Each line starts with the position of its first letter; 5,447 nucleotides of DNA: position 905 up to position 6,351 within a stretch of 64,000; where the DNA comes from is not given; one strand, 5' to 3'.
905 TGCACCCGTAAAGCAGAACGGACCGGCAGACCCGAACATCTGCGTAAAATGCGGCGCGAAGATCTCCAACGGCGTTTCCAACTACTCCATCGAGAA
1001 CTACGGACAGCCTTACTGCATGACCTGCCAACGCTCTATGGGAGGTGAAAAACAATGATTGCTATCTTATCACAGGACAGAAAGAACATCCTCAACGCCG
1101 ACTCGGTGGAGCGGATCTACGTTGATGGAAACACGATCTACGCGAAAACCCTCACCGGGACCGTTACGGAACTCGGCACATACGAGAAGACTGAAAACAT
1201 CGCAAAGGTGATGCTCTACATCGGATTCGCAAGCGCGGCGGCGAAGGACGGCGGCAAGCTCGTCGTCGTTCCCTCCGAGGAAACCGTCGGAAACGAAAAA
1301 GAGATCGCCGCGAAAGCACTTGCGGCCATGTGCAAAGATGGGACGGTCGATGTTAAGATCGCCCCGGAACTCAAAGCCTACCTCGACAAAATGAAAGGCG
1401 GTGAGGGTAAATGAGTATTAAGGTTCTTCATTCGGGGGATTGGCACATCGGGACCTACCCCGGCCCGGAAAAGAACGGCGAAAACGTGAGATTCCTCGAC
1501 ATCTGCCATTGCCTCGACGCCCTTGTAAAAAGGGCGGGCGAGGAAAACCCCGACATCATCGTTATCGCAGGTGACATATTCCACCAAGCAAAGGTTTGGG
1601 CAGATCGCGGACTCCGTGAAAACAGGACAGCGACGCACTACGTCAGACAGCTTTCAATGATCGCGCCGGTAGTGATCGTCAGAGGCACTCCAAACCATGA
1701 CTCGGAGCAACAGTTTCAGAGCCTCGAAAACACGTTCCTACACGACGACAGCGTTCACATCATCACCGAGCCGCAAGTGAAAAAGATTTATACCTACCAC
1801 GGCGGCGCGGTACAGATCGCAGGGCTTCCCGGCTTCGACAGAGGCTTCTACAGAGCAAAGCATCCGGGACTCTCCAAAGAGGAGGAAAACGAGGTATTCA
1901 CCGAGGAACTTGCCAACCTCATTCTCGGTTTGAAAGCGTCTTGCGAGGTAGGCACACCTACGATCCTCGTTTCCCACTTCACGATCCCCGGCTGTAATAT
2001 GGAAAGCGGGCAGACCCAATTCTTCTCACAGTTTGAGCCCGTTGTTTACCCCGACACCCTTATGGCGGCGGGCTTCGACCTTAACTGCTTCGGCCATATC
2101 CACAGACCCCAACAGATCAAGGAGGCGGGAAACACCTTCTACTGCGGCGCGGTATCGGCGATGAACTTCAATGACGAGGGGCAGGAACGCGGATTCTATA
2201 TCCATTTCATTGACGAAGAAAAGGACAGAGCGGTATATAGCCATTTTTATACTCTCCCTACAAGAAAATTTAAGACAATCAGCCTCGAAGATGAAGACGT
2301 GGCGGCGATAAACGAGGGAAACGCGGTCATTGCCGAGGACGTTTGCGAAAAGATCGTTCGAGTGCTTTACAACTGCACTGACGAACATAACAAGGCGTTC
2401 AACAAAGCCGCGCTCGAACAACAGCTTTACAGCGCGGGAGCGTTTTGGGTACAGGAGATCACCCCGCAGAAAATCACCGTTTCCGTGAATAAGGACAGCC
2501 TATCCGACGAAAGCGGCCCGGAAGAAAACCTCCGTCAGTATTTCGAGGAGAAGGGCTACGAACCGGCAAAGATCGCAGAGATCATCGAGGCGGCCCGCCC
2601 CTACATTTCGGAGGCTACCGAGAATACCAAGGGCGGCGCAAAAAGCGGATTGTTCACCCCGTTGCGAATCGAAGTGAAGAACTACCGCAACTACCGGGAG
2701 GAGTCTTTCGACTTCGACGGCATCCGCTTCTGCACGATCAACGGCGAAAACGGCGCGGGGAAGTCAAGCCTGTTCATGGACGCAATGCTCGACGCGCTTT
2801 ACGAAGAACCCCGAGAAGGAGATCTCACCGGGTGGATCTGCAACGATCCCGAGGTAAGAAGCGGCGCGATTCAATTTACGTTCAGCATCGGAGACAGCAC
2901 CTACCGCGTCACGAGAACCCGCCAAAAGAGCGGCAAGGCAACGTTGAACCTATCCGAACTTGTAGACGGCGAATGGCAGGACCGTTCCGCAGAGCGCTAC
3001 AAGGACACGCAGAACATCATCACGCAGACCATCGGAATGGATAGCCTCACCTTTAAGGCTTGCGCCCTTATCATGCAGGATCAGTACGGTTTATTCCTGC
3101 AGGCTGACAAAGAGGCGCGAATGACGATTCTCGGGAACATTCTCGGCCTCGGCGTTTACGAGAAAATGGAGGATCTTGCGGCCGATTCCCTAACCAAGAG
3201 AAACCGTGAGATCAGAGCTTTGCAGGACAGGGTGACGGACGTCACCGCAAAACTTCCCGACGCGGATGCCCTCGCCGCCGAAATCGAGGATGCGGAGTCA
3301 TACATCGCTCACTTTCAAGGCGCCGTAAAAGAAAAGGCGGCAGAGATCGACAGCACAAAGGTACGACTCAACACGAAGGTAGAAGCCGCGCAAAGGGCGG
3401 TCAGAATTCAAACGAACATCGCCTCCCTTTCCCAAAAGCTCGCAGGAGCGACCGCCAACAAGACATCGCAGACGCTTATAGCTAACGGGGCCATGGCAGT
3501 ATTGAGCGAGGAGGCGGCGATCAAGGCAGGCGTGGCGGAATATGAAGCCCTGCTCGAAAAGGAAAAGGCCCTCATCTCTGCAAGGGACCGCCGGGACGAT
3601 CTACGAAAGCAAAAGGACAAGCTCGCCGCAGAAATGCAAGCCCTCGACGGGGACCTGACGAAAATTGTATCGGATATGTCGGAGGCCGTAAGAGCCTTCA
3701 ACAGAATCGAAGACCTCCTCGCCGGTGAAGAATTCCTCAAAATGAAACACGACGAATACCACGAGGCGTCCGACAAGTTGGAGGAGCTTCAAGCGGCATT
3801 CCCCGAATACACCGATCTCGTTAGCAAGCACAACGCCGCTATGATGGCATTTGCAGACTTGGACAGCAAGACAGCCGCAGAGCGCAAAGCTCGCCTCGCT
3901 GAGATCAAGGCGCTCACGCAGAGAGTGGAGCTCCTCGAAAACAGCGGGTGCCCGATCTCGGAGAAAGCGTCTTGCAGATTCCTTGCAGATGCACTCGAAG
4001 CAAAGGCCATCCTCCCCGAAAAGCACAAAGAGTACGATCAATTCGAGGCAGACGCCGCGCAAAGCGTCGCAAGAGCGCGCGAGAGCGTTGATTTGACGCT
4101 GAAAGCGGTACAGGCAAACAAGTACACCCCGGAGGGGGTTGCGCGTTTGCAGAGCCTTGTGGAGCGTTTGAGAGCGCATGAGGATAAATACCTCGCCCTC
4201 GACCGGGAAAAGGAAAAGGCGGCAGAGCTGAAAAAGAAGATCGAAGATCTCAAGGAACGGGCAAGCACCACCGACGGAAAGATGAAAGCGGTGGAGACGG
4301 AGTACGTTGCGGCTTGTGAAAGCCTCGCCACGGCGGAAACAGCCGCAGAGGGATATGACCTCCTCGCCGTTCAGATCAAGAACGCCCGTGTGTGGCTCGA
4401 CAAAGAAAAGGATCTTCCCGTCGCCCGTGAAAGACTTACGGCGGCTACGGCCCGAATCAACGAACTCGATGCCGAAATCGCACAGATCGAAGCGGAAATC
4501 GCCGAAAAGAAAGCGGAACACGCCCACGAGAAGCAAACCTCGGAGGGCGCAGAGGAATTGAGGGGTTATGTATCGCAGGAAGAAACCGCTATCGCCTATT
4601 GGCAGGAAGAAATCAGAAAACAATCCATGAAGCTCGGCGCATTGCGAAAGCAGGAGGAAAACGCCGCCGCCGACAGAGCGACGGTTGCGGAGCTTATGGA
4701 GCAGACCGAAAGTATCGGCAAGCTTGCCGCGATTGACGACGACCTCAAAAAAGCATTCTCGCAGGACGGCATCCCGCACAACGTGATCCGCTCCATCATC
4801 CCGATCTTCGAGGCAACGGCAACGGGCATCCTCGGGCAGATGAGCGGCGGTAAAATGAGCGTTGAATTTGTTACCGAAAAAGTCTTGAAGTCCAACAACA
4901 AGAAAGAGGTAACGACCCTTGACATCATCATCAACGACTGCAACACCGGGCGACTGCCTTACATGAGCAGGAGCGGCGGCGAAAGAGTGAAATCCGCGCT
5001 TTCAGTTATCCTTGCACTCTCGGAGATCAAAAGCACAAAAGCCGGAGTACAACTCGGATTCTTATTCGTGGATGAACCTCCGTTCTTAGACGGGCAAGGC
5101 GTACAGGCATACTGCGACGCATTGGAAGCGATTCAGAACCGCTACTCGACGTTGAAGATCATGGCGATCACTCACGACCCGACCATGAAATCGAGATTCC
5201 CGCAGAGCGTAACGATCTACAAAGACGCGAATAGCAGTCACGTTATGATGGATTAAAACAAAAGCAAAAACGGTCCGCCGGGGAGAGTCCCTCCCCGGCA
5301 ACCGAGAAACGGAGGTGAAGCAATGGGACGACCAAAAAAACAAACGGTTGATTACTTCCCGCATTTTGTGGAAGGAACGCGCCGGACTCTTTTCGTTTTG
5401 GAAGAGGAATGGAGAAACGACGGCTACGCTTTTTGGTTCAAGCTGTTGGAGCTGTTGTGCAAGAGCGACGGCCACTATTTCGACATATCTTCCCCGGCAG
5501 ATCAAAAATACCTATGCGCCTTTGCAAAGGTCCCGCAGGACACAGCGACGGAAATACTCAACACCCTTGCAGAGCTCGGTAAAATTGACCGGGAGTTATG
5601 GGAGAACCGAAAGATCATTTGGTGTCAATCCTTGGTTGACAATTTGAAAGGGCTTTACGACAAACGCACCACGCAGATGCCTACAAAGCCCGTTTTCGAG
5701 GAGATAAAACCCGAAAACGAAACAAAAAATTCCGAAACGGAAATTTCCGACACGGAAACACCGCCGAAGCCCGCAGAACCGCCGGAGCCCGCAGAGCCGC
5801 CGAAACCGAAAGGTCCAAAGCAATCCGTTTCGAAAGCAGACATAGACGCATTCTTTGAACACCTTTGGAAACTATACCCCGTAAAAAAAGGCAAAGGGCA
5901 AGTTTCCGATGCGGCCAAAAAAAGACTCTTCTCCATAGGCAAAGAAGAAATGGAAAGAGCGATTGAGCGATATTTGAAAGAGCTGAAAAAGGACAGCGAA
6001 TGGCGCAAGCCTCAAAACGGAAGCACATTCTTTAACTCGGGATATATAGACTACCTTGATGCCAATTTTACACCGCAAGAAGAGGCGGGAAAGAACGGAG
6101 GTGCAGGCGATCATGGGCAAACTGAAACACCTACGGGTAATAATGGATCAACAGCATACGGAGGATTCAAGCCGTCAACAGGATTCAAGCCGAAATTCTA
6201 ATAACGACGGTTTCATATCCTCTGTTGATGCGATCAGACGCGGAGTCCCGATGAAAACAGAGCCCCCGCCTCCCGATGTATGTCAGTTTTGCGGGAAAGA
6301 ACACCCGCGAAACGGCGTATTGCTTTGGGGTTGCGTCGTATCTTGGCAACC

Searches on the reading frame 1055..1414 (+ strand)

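Call 81: search_protein_families(library=pfam, proteins=[window:1055-1414:+], max_evalue=0.01)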
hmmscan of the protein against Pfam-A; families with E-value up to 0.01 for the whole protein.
window:1055-1414:+ (119 aa): 2 families
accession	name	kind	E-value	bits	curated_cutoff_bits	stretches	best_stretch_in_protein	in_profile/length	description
PF11634.13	IPI_T4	-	0.0038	17.6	25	1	51-94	29-73/76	Nuclease inhibitor from bacteriophage T4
PF21347.3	DUF3108_like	-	0.0082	16.5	27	1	35-102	3-69/199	DUF3108-like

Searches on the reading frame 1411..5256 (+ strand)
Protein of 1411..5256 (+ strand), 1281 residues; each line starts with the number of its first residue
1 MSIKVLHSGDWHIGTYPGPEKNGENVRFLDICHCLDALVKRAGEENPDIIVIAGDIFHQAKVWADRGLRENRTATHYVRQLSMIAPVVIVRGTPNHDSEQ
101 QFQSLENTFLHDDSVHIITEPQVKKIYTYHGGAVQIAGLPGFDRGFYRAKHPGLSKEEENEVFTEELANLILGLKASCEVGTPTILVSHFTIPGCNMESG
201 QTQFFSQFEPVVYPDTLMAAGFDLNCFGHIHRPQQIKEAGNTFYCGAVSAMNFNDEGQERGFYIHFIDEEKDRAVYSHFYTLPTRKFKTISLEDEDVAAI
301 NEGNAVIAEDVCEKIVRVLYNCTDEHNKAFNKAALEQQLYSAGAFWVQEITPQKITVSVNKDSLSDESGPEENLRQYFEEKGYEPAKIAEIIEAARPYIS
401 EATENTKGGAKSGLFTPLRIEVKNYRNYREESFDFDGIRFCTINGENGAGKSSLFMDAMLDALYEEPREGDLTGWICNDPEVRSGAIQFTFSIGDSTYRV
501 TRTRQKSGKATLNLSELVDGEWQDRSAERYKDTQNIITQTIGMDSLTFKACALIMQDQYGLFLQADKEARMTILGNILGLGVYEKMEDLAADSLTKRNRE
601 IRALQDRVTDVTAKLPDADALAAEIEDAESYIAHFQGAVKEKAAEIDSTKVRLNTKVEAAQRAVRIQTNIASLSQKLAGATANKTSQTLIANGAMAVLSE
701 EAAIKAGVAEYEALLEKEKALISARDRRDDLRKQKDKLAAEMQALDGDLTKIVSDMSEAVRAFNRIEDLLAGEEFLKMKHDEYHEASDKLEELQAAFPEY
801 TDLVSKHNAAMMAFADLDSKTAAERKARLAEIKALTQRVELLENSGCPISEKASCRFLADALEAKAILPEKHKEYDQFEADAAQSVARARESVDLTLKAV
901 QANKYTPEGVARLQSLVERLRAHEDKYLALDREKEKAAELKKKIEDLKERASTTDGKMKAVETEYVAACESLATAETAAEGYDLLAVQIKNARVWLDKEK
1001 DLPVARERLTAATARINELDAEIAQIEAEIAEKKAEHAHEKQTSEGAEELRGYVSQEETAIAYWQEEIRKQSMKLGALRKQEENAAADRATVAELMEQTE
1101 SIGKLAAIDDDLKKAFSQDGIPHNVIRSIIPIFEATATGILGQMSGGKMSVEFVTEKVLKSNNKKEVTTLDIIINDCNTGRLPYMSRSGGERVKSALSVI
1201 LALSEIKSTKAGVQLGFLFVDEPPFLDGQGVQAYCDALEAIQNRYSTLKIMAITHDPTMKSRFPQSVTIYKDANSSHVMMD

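Call 18: search_protein_families(library=pfam, proteins=[window:1411-5256:+], max_evalue=0.001)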
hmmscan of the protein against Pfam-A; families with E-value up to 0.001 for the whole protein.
window:1411-5256:+ (1281 aa): 4 families
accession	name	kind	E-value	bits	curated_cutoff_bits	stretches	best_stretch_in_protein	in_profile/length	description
PF00149.33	Metallophos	-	3.6e-12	47.6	21.5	1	3-233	1-191/191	Calcineurin-like phosphoesterase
PF02463.25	SMC_N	-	4.8e-11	42.9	40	1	419-1272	4-214/220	RecF/RecN/SMC N terminal domain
PF13476.12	AAA_23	-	6.3e-10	40.5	27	1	419-612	1-197/201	AAA domain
PF13555.12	AAA_29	-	0.00015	21.9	27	1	419-464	3-47/61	P-loop containing region of AAA domain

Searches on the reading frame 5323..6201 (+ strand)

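Call 18: search_protein_families(library=pfam, proteins=[window:5323-6201:+], max_evalue=0.001)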
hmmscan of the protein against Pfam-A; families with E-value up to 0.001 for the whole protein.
window:5323-6201:+ (292 aa): 1 family
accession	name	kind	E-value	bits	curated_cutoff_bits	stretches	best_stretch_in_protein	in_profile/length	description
PF14297.12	Lin1244_N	-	2.7e-08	34.9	25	1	11-103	1-94/95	Lin1244/Lin1753-like, N-terminal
